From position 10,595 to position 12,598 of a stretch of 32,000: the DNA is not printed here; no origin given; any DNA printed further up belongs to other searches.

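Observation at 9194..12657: Processive synthase-type GT2 with a coupled Zn-ribbon mini-protein and a divergent Tat-secreted GH26-like hydrolase: candidate archaeal synthase-dependent exopolysaccharide locus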

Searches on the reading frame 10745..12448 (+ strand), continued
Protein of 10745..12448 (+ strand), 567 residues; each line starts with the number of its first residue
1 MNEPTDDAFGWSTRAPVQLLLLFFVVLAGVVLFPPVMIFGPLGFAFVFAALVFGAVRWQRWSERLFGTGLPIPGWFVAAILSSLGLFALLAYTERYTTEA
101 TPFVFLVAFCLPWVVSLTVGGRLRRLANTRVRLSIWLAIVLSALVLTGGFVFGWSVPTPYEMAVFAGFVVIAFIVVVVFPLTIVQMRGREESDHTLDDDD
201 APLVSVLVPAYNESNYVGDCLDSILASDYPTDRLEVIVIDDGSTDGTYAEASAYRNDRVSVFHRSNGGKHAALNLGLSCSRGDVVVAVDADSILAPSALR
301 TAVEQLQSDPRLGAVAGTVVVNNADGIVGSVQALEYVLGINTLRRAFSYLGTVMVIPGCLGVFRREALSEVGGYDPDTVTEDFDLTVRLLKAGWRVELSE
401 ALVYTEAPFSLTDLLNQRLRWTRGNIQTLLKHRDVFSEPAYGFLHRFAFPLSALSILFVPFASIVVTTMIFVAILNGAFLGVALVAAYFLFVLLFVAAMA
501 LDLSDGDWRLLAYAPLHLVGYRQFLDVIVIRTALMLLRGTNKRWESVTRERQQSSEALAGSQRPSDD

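Call 71: search_protein_families(library=ncbifam, proteins=[L054:9803-11107:+, L061:6656-7975:+, L044:9749-11032:+, L001:9701-11242:+, L003:8816-11284:+, L026:4413-7835:+], max_evalue=1e-10)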
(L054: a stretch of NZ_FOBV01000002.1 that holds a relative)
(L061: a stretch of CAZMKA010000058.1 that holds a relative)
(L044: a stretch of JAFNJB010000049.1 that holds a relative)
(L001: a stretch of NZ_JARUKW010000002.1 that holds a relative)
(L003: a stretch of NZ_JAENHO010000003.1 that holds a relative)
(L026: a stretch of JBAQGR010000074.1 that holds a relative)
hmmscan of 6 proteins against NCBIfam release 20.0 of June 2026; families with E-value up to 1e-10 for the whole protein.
L054:9803-11107:+ (435 aa): 10 families
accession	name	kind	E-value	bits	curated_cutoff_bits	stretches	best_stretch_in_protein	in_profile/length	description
TIGR03937.1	PgaC_IcaA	equivalog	4.6e-49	167.5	422.3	1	47-405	21-384/407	poly-beta-1,6-N-acetyl-D-glucosamine synthase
TIGR03111.1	glyc2_xrt_Gpos1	hypoth_equivalog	6.7e-26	91.1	363.95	1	25-399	10-399/439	TIGR03111 family XrtG-associated glycosyltransferase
TIGR04242.1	nodulat_NodC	equivalog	3.9e-20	72.2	550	1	65-296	44-286/395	chitooligosaccharide synthase NodC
TIGR03965.1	mycofact_glyco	equivalog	2.2e-19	69.7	280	1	66-298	71-304/467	mycofactocin biosynthesis glycosyltransferase MftF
NF047683.1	TeichurnBiosyTuaG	equivalog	2.3e-17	63.5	400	1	65-176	2-112/252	teichuronic acid biosynthesis protein TuaG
NF007482.0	PRK10073.1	equivalog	1.9e-16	60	423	1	65-168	2-104/334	glycosyltransferase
NF050050.1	ProtGlycPglI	equivalog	1.5e-13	50.8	500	1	69-192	2-124/306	GalNAc(5)-diNAcBac-PP-undecaprenol beta-1,3-glucosyltransferase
NF041875.1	EPS_EpsD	equivalog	1.7e-12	47.4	370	1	71-273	1-205/325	exopolysaccharide biosynthesis glycosyltransferase EpsD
TIGR04283.1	glyco_like_mftF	equivalog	2.6e-12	46.8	182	1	72-175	2-97/221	TIGR04283 family arsenosugar biosynthesis glycosyltransferase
NF038299.1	EPS_HpsN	equivalog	2e-11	43.4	425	0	69-196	1-128/317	hormogonium polysaccharide biosynthesis glycosyltransferase HpsN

L061:6656-7975:+ (440 aa): 10 families
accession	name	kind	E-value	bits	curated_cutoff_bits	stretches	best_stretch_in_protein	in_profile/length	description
TIGR03937.1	PgaC_IcaA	equivalog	1.9e-52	178.6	422.3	1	50-387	21-361/407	poly-beta-1,6-N-acetyl-D-glucosamine synthase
TIGR03111.1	glyc2_xrt_Gpos1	hypoth_equivalog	7.4e-27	94.2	363.95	1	61-387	36-376/439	TIGR03111 family XrtG-associated glycosyltransferase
TIGR04242.1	nodulat_NodC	equivalog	5.4e-22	78.3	550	1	52-302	26-287/395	chitooligosaccharide synthase NodC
TIGR03965.1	mycofact_glyco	equivalog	4e-18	65.5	280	1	71-306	71-307/467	mycofactocin biosynthesis glycosyltransferase MftF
NF047683.1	TeichurnBiosyTuaG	equivalog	1.6e-16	60.7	400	1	71-176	3-108/252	teichuronic acid biosynthesis protein TuaG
NF041875.1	EPS_EpsD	equivalog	1.9e-13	50.5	370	1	76-301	1-229/325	exopolysaccharide biosynthesis glycosyltransferase EpsD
NF007482.0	PRK10073.1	equivalog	2.3e-12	46.6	423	1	72-170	4-101/334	glycosyltransferase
TIGR04283.1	glyco_like_mftF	equivalog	3.8e-12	46.3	182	1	76-179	1-97/221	TIGR04283 family arsenosugar biosynthesis glycosyltransferase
TIGR04182.1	glyco_TIGR04182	equivalog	1.4e-11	44.4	325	1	76-269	2-183/293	S-layer glycoprotein N-glycosyltransferase AglJ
NF010496.0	PRK13915.1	equivalog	9e-11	41.4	262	0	55-190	12-153/307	glucosyl-3-phosphoglycerate synthase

L044:9749-11032:+ (428 aa): 17 families
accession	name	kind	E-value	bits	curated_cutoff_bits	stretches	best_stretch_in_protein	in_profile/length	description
TIGR03937.1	PgaC_IcaA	equivalog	1e-45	156.4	422.3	1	81-321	39-283/407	poly-beta-1,6-N-acetyl-D-glucosamine synthase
TIGR03111.1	glyc2_xrt_Gpos1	hypoth_equivalog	1.8e-34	119.3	363.95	1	50-422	11-405/439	TIGR03111 family XrtG-associated glycosyltransferase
TIGR04242.1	nodulat_NodC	equivalog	7.1e-34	117.4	550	1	80-370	41-344/395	chitooligosaccharide synthase NodC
TIGR03965.1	mycofact_glyco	equivalog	3.5e-28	98.7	280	1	67-317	55-309/467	mycofactocin biosynthesis glycosyltransferase MftF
TIGR04283.1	glyco_like_mftF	equivalog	3.2e-21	75.9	182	1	89-283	1-180/221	TIGR04283 family arsenosugar biosynthesis glycosyltransferase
NF041875.1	EPS_EpsD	equivalog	7.4e-21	74.9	370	1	89-312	1-231/325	exopolysaccharide biosynthesis glycosyltransferase EpsD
NF010496.0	PRK13915.1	equivalog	4.2e-16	58.9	262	1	79-176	23-128/307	glucosyl-3-phosphoglycerate synthase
NF007482.0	PRK10073.1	equivalog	4.7e-16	58.7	423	1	85-179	4-100/334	glycosyltransferase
TIGR03030.1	CelA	equivalog_domain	2.7e-15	55.4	699.1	0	75-192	118-256/714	UDP-forming cellulose synthase catalytic subunit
NF053739.1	GlytfEpsEBac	equivalog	2.8e-14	52.7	450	1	87-180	1-98/265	glycosyltransferase EpsE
NF041865.1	EpsU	equivalog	5e-14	52.1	700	1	69-323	19-280/394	exopolysaccharide biosynthesis GT2 family glycosyltransferase EpsU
NF047683.1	TeichurnBiosyTuaG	equivalog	6.1e-13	49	400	1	84-188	3-110/252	teichuronic acid biosynthesis protein TuaG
NF038299.1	EPS_HpsN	equivalog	8.2e-13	48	425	1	87-197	1-115/317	hormogonium polysaccharide biosynthesis glycosyltransferase HpsN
NF041394.1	GtaseAglG_Halo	equivalog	3e-12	46.4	440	1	88-310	2-225/304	glucosyl-dolichyl phosphate glucuronosyltransferase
TIGR03469.1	HpnB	hypoth_equivalog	3.7e-12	46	379.25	1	80-164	37-132/386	hopene-associated glycosyltransferase HpnB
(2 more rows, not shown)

L001:9701-11242:+ (514 aa): 15 families
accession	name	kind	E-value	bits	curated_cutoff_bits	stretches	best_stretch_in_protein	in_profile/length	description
TIGR03937.1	PgaC_IcaA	equivalog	1.3e-57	195.6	422.3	1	122-451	13-346/407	poly-beta-1,6-N-acetyl-D-glucosamine synthase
TIGR03111.1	glyc2_xrt_Gpos1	hypoth_equivalog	9.2e-35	120.3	363.95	1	126-445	26-356/439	TIGR03111 family XrtG-associated glycosyltransferase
TIGR04242.1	nodulat_NodC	equivalog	4.3e-29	101.7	550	1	139-437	38-342/395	chitooligosaccharide synthase NodC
TIGR03965.1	mycofact_glyco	equivalog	2.9e-23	82.5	280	1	144-367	69-293/467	mycofactocin biosynthesis glycosyltransferase MftF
TIGR03030.1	CelA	equivalog_domain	7.8e-19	67.1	699.1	1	118-450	95-452/714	UDP-forming cellulose synthase catalytic subunit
NF041865.1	EpsU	equivalog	1.2e-17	64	700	1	147-447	37-338/394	exopolysaccharide biosynthesis GT2 family glycosyltransferase EpsU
NF053846.1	glyco_with_XrtP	equivalog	1.3e-16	60.4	520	0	117-276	12-180/440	XrtP-associated glycosyltransferase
NF041875.1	EPS_EpsD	equivalog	1.3e-15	57.7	370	1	151-249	1-98/325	exopolysaccharide biosynthesis glycosyltransferase EpsD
NF007482.0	PRK10073.1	equivalog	5.4e-14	51.9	423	1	149-353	6-213/334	glycosyltransferase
TIGR03469.1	HpnB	hypoth_equivalog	6.2e-14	51.8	379.25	1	132-257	22-162/386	hopene-associated glycosyltransferase HpnB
TIGR04283.1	glyco_like_mftF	equivalog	1e-13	51.4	182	1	152-356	2-186/221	TIGR04283 family arsenosugar biosynthesis glycosyltransferase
NF008558.0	PRK11498.1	equivalog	1.3e-12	46.5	992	1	109-443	228-569/872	UDP-forming cellulose synthase catalytic subunit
NF010496.0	PRK13915.1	equivalog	4.4e-12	45.7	262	1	150-264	32-151/307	glucosyl-3-phosphoglycerate synthase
NF038299.1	EPS_HpsN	equivalog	4.2e-11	42.4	425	1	149-277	1-126/317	hormogonium polysaccharide biosynthesis glycosyltransferase HpsN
NF047588.1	GlcsyltransPgfSStrep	equivalog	5.1e-11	42.3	500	1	151-251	3-106/308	glycosyltransferase PgfS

L003:8816-11284:+ (823 aa): 21 families
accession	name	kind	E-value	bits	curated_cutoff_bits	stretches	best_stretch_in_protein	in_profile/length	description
TIGR03937.1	PgaC_IcaA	equivalog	1.9e-55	188.5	422.3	1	371-627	24-282/407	poly-beta-1,6-N-acetyl-D-glucosamine synthase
TIGR02764.1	spore_ybaN_pdaB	equivalog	6.4e-41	140.2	237.4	1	107-298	6-189/191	polysaccharide deacetylase family sporulation protein PdaB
NF045821.1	PgAcgDacpgdA1_Bac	equivalog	1.7e-35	122.3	400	1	108-304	89-279/282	peptidoglycan-N-acetylglucosamine deacetylase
TIGR04243.1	nodulat_NodB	equivalog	1.1e-34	119.7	240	1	107-294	2-194/197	chitooligosaccharide deacetylase NodB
TIGR03965.1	mycofact_glyco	equivalog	1.4e-31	109.9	280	1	383-623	64-306/467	mycofactocin biosynthesis glycosyltransferase MftF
NF045820.1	PgAcgDacpgdA_Strep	equivalog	6.4e-28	97.8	800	1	106-304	267-452/463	peptidoglycan-N-acetylglucosamine deacetylase PgdA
NF045822.1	PgAcgDacpgdA2_Bac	equivalog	8.1e-27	94.2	400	1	108-298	71-260/274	peptidoglycan-N-acetylglucosamine deacetylase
TIGR04242.1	nodulat_NodC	equivalog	1.7e-26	93.1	550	1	389-616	43-285/395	chitooligosaccharide synthase NodC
TIGR03111.1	glyc2_xrt_Gpos1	hypoth_equivalog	1.2e-25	90.2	363.95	1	350-619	10-290/439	TIGR03111 family XrtG-associated glycosyltransferase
NF041875.1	EPS_EpsD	equivalog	2.1e-22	79.9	370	1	396-617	1-227/325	exopolysaccharide biosynthesis glycosyltransferase EpsD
TIGR02884.1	spore_pdaA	equivalog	4.3e-22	78.9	298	1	107-297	37-221/224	delta-lactam-biosynthetic de-N-acetylase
TIGR02873.1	spore_ylxY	hypoth_equivalog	3.8e-21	75.5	391.5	1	121-300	99-267/268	probable sporulation protein, polysaccharide deacetylase family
TIGR03030.1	CelA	equivalog_domain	3.5e-20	71.6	699.1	1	550-630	312-391/714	UDP-forming cellulose synthase catalytic subunit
TIGR03472.1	HpnI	equivalog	4.4e-18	65.3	310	1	352-617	4-273/373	bacteriohopanetetrol glucosamine biosynthesis glycosyltransferase HpnI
TIGR04283.1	glyco_like_mftF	equivalog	5.2e-18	65.4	182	1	396-585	1-175/221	TIGR04283 family arsenosugar biosynthesis glycosyltransferase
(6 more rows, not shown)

L026:4413-7835:+ (1141 aa): 27 families (the best 25 are shown)
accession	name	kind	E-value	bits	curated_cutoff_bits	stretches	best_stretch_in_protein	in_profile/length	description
TIGR03937.1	PgaC_IcaA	equivalog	3.5e-53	181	422.3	1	768-1026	33-292/407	poly-beta-1,6-N-acetyl-D-glucosamine synthase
TIGR02764.1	spore_ybaN_pdaB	equivalog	2.8e-43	147.9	237.4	1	507-701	5-191/191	polysaccharide deacetylase family sporulation protein PdaB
TIGR04243.1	nodulat_NodB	equivalog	3.3e-40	137.7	240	1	509-690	3-189/197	chitooligosaccharide deacetylase NodB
NF045821.1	PgAcgDacpgdA1_Bac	equivalog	5.8e-37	127.1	400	1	507-700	87-274/282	peptidoglycan-N-acetylglucosamine deacetylase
NF045820.1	PgAcgDacpgdA_Strep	equivalog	2.1e-34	119.2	800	1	506-702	266-449/463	peptidoglycan-N-acetylglucosamine deacetylase PgdA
TIGR04242.1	nodulat_NodC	equivalog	4.8e-31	108.1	550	1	741-1005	11-285/395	chitooligosaccharide synthase NodC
TIGR02884.1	spore_pdaA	equivalog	8.1e-31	107.4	298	1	503-694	32-217/224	delta-lactam-biosynthetic de-N-acetylase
TIGR03965.1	mycofact_glyco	equivalog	6.1e-28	97.9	280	1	777-1011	72-307/467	mycofactocin biosynthesis glycosyltransferase MftF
NF045822.1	PgAcgDacpgdA2_Bac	equivalog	4.6e-26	91.8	400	1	510-691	72-252/274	peptidoglycan-N-acetylglucosamine deacetylase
TIGR02873.1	spore_ylxY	hypoth_equivalog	9.5e-25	87.3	391.5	1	501-701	78-267/268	probable sporulation protein, polysaccharide deacetylase family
NF041875.1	EPS_EpsD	equivalog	3.5e-24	85.8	370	1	782-997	1-220/325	exopolysaccharide biosynthesis glycosyltransferase EpsD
NF053846.1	glyco_with_XrtP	equivalog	8.4e-23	80.7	520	1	739-902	6-177/440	XrtP-associated glycosyltransferase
TIGR03111.1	glyc2_xrt_Gpos1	hypoth_equivalog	1.3e-22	80.2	363.95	1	738-1008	9-290/439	TIGR03111 family XrtG-associated glycosyltransferase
TIGR03469.1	HpnB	hypoth_equivalog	4.7e-21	75.2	379.25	1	775-898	39-173/386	hopene-associated glycosyltransferase HpnB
TIGR03030.1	CelA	equivalog_domain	2.2e-18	65.6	699.1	1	936-1015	309-388/714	UDP-forming cellulose synthase catalytic subunit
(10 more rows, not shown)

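Call 77: search_solved_structures(query=L026:7835-8965:+, max_evalue=0.001)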
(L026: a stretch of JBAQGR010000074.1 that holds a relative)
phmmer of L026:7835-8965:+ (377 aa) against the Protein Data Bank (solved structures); distinct sequences matched with E-value up to 0.001: 16.
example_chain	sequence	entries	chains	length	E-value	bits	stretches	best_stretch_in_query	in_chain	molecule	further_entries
2bv9_A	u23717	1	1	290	8.8e-32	113.7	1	69-359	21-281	ENDOGLUCANASE H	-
2v3g_A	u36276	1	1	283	8.8e-32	113.7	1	69-358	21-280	ENDOGLUCANASE H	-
2bvd_A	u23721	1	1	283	9e-32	113.6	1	69-358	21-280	ENDOGLUCANASE H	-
2cip_A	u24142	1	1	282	2.5e-31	112.2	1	69-358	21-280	ENDOGLUCANASE H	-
2cit_A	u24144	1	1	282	6.3e-31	110.9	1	69-358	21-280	ENDOGLUCANASE H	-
7xp4_R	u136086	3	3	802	8.1e-31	110.5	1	69-364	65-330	Endoglucanase H,Taste receptor type 2 member 46,Endoglucanase H,Taste receptor type 2 memb | Endoglucanase H,Taste receptor type 2 member 46,Bitter taste recept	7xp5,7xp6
6zpl_C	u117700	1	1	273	8.7e-31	110.4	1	71-358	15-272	Endoglucanase H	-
2vi0_A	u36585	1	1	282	9.8e-31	110.2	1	69-358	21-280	Endoglucanase H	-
8xvj_R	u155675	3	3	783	1.7e-30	109.5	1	69-359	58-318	Endoglucanase H,Endothelin-1 receptor,Soluble cytochrome b562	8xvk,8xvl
8xvi_R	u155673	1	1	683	2.2e-30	109.1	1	68-359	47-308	Endoglucanase H,Endothelin-1 receptor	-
2ddx_A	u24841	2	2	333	2.9e-07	32.9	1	134-259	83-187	beta-1,3-xylanase | Beta-1,3-xylanase XYL4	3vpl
3cbw_A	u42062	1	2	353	7.6e-06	28.2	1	130-333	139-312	YdhT protein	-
2whk_A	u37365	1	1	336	1.1e-05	27.7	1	135-333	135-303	MANNAN ENDO-1,4-BETA-MANNOSIDASE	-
2qha_A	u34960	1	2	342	1.7e-05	27.1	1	139-332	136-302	Beta-1,4-mannanase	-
6d2w_A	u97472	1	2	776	3.8e-05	26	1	195-365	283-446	Aryl-phospho-beta-D-glucosidase BglC, GH1 family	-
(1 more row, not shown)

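Call 83: search_protein_families(library=ncbifam, proteins=[L085:4641-5387:-, L085:2351-3328:-, L085:807-2315:+, L091:4584-6635:+, L001:8403-9701:+], max_evalue=0.00001)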
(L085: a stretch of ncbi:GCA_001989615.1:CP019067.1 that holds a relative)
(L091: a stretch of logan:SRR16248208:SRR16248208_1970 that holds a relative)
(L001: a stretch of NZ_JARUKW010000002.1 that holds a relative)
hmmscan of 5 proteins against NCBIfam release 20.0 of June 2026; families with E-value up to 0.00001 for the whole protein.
L085:4641-5387:- (248 aa): 5 families
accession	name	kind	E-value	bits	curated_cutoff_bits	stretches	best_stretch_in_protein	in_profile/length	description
NF038299.1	EPS_HpsN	equivalog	4.5e-11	42.3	425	1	27-95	49-121/317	hormogonium polysaccharide biosynthesis glycosyltransferase HpsN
TIGR03965.1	mycofact_glyco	equivalog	1.1e-08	34.4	280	1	20-184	115-292/467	mycofactocin biosynthesis glycosyltransferase MftF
NF050819.1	PolSacchBiosHfsG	equivalog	2.2e-08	33.6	500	1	46-164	79-209/302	polysaccharide biosynthesis protein HfsG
NF041875.1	EPS_EpsD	equivalog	3.4e-08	33.2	370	1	23-173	43-207/325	exopolysaccharide biosynthesis glycosyltransferase EpsD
NF041394.1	GtaseAglG_Halo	equivalog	2.4e-06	27.1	440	0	42-175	66-218/304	glucosyl-dolichyl phosphate glucuronosyltransferase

L085:2351-3328:- (325 aa): 18 families
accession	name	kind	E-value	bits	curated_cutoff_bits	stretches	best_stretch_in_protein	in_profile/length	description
NF047683.1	TeichurnBiosyTuaG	equivalog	1.8e-29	103.1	400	1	4-137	6-136/252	teichuronic acid biosynthesis protein TuaG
TIGR03965.1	mycofact_glyco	equivalog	3.5e-23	82.2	280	1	4-111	74-180/467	mycofactocin biosynthesis glycosyltransferase MftF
NF041875.1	EPS_EpsD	equivalog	3.5e-21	75.9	370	1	6-116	1-110/325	exopolysaccharide biosynthesis glycosyltransferase EpsD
NF050050.1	ProtGlycPglI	equivalog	4.3e-19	69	500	1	4-169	2-171/306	GalNAc(5)-diNAcBac-PP-undecaprenol beta-1,3-glucosyltransferase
NF007453.0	PRK10018.1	equivalog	5.5e-19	68.9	382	1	2-104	4-105/280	colanic acid biosynthesis glycosyltransferase WcaA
TIGR04017.1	WcaA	equivalog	7.4e-19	68.4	495.75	1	2-104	3-104/279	colanic acid biosynthesis glycosyltransferase WcaA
NF053739.1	GlytfEpsEBac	equivalog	8.6e-18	64.3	450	1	4-168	1-161/265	glycosyltransferase EpsE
NF041394.1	GtaseAglG_Halo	equivalog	7.2e-17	61.6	440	1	6-114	3-111/304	glucosyl-dolichyl phosphate glucuronosyltransferase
NF007482.0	PRK10073.1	equivalog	1.2e-16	60.6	423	1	4-102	6-102/334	glycosyltransferase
NF038299.1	EPS_HpsN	equivalog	6.4e-14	51.6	425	1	4-116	1-112/317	hormogonium polysaccharide biosynthesis glycosyltransferase HpsN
TIGR03937.1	PgaC_IcaA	equivalog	5.5e-13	48.6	422.3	1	2-96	43-136/407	poly-beta-1,6-N-acetyl-D-glucosamine synthase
NF050819.1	PolSacchBiosHfsG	equivalog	9.1e-12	44.7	500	1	4-239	12-249/302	polysaccharide biosynthesis protein HfsG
NF038302.1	EPS_HpsE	equivalog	1.2e-10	40.9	300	1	6-100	3-101/307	hormogonium polysaccharide biosynthesis glycosyltransferase HpsE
TIGR04242.1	nodulat_NodC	equivalog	4.7e-09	35.7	550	1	3-128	47-172/395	chitooligosaccharide synthase NodC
TIGR04283.1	glyco_like_mftF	equivalog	9e-08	32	182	1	6-206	1-187/221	TIGR04283 family arsenosugar biosynthesis glycosyltransferase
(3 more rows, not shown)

L085:807-2315:+ (503 aa): 3 families
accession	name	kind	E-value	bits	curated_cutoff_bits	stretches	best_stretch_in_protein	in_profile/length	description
NF007773.0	PRK10459.1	equivalog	7.1e-72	243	273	1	21-484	2-468/492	MOP flippase family protein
NF047674.1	TeichurnBiosyTuaB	equivalog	1.6e-55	189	580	1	22-479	4-465/469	teichuronic acid biosynthesis protein TuaB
NF058658.1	Oglyco_Wzx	exception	1.4e-35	123.2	720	1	20-400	4-382/478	O-glycosylation flippase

L091:4584-6635:+ (684 aa): 2 families
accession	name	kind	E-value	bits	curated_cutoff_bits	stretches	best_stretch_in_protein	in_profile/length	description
NF052499.1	MnslTaseMT1671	equivalog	7.6e-16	57.6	900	2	35-223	31-207/523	mannosyltransferase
TIGR03663.1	TIGR03663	subfamily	1.1e-11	44.5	126.25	1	42-224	8-181/435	flippase activity-associated protein Agl23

L001:8403-9701:+ (433 aa): 0 families

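Call 85: find_related_loci(query=A8, collection=metagenome_contigs, flank=5000)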
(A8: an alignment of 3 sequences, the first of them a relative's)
Query A8 (453 aa) in metagenome_contigs; peptide patterns used: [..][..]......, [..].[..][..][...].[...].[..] (x = any residue, [..] = any of these).
556 stretches matched a pattern; 292 encode a relative of the query (tblastn E <= 1e-3); the best 80 are kept; 80 distinct loci.
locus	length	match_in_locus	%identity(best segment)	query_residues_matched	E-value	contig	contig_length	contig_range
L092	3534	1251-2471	31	39-449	2e-63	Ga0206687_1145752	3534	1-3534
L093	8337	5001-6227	32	29-441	4e-58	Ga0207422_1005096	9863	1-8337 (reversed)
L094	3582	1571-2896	30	3-438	8e-56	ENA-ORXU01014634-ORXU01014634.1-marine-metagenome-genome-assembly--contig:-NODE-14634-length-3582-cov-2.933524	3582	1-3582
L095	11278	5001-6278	29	18-441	5e-55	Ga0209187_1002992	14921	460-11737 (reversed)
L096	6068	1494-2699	30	39-438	7e-53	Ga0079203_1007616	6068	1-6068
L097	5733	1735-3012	28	18-441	1e-51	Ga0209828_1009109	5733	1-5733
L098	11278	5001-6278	28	18-441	1e-51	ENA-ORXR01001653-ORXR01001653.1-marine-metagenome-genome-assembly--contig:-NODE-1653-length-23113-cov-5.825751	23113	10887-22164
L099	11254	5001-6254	30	13-435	1e-51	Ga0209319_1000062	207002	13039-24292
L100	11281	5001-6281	28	9-439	5e-51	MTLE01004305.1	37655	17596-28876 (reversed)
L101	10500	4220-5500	28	9-439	5e-51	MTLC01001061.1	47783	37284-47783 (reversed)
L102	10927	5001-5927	31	7-316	4e-49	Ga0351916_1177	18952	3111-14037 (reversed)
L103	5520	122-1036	30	10-316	2e-48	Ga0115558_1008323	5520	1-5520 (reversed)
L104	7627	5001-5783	35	55-316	3e-48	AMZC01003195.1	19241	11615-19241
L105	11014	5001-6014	32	13-351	7e-48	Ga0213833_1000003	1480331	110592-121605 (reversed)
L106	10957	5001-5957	31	2-319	1e-47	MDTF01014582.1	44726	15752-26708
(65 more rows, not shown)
